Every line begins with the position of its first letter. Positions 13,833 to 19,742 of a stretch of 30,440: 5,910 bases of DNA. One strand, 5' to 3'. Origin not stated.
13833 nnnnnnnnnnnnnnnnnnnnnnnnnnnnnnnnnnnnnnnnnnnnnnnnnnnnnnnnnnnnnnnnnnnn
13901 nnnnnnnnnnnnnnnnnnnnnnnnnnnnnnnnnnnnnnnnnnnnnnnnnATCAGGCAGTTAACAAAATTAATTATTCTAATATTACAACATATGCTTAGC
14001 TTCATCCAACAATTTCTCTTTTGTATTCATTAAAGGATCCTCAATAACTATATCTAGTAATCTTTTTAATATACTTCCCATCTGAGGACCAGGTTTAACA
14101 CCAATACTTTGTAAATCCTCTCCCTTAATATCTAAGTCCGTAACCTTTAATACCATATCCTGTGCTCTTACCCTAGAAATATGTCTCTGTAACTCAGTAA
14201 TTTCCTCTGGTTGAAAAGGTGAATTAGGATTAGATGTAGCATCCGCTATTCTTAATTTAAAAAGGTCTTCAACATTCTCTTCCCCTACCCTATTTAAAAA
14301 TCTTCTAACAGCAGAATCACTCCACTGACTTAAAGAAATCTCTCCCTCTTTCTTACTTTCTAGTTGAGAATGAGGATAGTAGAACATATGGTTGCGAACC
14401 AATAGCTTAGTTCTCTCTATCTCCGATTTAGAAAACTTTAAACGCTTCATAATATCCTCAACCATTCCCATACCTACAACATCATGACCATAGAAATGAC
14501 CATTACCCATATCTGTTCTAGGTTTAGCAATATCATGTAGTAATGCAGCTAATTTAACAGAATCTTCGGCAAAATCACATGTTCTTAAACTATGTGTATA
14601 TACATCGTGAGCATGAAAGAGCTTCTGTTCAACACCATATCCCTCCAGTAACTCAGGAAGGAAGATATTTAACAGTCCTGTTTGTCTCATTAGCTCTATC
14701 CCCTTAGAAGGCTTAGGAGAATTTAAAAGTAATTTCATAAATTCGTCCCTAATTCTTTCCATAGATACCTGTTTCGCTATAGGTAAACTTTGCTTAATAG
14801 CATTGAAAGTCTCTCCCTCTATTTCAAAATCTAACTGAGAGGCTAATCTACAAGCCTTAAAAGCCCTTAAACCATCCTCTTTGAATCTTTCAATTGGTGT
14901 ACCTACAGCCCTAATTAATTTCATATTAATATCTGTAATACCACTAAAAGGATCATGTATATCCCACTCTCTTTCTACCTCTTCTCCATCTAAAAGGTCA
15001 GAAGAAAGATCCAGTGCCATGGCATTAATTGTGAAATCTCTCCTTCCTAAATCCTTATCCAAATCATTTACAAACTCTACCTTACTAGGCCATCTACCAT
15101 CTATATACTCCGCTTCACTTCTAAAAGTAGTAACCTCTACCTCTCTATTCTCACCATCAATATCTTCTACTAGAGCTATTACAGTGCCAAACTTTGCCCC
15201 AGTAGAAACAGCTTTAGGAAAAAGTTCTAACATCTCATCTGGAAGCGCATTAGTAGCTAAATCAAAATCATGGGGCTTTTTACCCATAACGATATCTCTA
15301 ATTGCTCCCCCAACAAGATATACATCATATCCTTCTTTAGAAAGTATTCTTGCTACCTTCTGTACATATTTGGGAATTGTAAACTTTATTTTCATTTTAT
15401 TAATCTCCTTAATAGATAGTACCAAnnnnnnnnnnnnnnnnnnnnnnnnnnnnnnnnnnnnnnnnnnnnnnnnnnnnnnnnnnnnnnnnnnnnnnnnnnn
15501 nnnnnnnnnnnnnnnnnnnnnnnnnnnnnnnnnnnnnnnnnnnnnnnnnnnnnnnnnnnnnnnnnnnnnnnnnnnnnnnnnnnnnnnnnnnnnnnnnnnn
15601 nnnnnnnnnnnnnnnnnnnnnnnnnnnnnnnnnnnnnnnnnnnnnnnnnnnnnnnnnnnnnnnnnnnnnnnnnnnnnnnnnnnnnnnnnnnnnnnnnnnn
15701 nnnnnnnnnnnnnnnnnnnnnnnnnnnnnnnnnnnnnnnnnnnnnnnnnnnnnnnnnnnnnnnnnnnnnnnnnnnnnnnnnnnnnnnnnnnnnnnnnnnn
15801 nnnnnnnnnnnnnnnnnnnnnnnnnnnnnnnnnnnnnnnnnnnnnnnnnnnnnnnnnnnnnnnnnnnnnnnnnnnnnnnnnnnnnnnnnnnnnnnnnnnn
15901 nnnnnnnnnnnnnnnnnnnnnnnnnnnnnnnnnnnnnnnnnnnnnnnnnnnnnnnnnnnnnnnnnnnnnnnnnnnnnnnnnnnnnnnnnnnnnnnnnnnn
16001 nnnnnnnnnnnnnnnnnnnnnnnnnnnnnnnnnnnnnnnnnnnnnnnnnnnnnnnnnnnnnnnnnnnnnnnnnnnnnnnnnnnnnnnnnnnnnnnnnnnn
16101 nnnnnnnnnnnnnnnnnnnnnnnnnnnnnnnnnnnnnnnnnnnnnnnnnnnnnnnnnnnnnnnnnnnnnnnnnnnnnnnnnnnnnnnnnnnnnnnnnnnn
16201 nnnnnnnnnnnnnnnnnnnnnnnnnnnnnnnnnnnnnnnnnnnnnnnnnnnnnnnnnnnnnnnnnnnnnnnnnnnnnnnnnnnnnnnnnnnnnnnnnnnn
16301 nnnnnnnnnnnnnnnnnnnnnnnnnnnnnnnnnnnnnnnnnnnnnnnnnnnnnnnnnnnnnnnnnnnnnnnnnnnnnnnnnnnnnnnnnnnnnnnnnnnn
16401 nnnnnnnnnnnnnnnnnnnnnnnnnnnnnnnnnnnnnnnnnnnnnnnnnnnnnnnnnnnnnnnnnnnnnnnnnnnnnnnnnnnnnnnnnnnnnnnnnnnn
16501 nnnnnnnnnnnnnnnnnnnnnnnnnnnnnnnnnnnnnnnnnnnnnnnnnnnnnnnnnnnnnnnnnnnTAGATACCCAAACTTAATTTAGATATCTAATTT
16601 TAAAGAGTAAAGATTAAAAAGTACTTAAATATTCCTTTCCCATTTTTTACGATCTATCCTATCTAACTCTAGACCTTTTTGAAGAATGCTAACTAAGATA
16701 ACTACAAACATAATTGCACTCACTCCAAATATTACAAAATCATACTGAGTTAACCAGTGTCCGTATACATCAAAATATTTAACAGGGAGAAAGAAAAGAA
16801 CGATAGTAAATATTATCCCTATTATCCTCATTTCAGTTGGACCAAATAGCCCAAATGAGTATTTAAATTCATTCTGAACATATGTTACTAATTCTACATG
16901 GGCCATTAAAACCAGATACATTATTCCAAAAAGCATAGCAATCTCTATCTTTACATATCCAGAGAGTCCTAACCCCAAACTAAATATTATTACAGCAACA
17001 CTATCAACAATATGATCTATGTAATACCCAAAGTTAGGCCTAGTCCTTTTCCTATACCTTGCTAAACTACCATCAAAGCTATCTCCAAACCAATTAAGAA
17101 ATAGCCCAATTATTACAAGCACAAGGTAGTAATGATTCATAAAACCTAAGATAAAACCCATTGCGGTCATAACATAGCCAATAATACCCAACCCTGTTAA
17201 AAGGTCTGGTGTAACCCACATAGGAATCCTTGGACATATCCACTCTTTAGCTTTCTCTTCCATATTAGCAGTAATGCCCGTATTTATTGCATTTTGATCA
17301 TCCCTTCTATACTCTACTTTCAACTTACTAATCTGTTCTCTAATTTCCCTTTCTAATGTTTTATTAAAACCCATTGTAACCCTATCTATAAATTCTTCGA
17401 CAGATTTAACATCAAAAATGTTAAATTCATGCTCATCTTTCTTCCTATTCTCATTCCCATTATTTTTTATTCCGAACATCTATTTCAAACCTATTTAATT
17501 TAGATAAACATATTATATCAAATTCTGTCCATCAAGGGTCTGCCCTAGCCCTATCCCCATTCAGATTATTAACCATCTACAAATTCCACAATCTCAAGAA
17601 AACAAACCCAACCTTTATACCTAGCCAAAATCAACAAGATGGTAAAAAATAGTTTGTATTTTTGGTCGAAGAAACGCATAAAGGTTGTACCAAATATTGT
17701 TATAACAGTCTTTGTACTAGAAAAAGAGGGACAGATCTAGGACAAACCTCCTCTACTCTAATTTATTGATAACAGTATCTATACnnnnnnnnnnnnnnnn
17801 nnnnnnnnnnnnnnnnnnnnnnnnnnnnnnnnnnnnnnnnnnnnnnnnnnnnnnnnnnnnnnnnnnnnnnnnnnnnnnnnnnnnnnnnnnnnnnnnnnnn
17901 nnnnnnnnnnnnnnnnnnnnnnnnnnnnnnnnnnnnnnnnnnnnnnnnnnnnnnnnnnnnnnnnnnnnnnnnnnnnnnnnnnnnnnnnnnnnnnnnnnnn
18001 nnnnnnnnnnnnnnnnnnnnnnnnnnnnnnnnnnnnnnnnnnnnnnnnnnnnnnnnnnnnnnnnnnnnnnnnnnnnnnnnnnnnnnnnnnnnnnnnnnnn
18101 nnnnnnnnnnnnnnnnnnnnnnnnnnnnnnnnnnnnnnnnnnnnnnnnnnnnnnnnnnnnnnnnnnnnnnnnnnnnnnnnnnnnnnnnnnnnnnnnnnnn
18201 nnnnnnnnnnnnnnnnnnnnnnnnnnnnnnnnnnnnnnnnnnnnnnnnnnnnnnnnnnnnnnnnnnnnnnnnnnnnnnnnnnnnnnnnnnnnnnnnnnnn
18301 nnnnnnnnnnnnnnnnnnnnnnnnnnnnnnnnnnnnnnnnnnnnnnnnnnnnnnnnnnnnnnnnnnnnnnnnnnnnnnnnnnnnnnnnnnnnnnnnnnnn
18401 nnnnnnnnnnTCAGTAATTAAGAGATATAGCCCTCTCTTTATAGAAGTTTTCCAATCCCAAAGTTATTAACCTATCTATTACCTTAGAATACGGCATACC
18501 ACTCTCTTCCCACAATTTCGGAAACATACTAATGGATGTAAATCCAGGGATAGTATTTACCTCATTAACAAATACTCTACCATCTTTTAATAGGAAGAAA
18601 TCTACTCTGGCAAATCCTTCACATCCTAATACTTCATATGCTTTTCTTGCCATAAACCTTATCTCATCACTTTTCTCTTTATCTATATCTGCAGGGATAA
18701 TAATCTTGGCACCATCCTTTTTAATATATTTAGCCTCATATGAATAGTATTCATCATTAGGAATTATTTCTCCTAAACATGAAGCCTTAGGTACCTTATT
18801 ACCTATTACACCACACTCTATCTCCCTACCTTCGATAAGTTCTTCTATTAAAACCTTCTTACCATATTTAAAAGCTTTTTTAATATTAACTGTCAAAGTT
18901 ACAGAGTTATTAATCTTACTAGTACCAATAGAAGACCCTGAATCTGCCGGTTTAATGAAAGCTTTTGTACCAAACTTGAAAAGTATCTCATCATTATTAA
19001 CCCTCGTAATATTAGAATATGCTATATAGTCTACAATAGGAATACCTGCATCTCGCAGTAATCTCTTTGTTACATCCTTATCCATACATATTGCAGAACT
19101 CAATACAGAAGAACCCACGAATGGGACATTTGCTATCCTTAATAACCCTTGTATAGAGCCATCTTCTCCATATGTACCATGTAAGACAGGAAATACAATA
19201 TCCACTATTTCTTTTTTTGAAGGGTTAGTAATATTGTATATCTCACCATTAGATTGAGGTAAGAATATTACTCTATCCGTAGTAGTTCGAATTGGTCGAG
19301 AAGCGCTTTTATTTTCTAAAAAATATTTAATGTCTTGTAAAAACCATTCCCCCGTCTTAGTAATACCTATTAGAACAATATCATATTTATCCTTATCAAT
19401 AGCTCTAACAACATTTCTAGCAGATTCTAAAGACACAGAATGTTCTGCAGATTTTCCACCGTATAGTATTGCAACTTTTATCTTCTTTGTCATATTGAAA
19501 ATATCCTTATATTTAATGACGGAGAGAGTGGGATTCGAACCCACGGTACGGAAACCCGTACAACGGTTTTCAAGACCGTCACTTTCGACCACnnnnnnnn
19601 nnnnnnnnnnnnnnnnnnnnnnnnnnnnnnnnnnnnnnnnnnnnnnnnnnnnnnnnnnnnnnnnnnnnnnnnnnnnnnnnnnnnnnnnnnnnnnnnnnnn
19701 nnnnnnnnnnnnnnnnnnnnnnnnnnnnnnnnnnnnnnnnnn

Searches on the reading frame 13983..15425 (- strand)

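Call 21: search_protein_families(library=pfam, proteins=[window:13983-15425:-], max_evalue=0.001)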
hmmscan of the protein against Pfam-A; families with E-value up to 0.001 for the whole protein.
window:13983-15425:- (480 aa): 4 families
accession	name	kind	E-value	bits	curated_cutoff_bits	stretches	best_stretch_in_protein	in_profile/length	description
PF01743.26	PolyA_pol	-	1.7e-32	112.8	23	1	35-172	1-126/126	Poly A polymerase head domain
PF12627.12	PolyA_pol_RNAbd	-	9.2e-19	67.4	22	1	199-259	1-60/64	Probable RNA and SrmB- binding site of polymerase A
PF13735.12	tRNA_NucTran2_2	-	3.1e-11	43.9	27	1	322-475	24-148/149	tRNA nucleotidyltransferase domain 2 putative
PF01966.28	HD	-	4.1e-09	37.2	22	1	277-396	3-112/116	HD domain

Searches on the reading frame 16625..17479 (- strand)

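Call 65: search_protein_families(library=pfam, proteins=[window:16625-17479:-], max_evalue=0.001)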
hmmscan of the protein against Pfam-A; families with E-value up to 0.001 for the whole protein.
window:16625-17479:- (284 aa): 1 family
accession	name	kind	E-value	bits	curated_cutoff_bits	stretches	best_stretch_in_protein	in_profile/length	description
PF01066.26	CDP-OH_P_transf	-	1.1e-09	39.3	22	1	88-243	1-138/152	CDP-alcohol phosphatidyltransferase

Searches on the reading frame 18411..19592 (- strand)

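Call 65: search_protein_families(library=pfam, proteins=[window:18411-19592:-], max_evalue=0.001)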
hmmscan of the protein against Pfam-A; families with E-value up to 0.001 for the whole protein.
window:18411-19592:- (393 aa): 5 families
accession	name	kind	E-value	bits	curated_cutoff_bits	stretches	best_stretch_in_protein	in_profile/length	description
PF07478.18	Dala_Dala_lig_C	-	1.6e-66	224.1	24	1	178-377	1-204/204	D-ala D-ala ligase C-terminus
PF01820.27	Dala_Dala_lig_N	-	3.1e-36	125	34.6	1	39-161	1-121/121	D-ala D-ala ligase N-terminus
PF02222.28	ATP-grasp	-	3.5e-09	37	27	1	178-346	2-160/179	ATP-grasp domain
PF02655.19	ATP-grasp_3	-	4.3e-07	30.6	23.2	1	169-346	1-154/160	ATP-grasp domain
PF02786.22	CPSase_L_D2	-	0.00066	19.7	19.8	0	171-347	1-178/211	Carbamoyl-phosphate synthase L chain, ATP binding domain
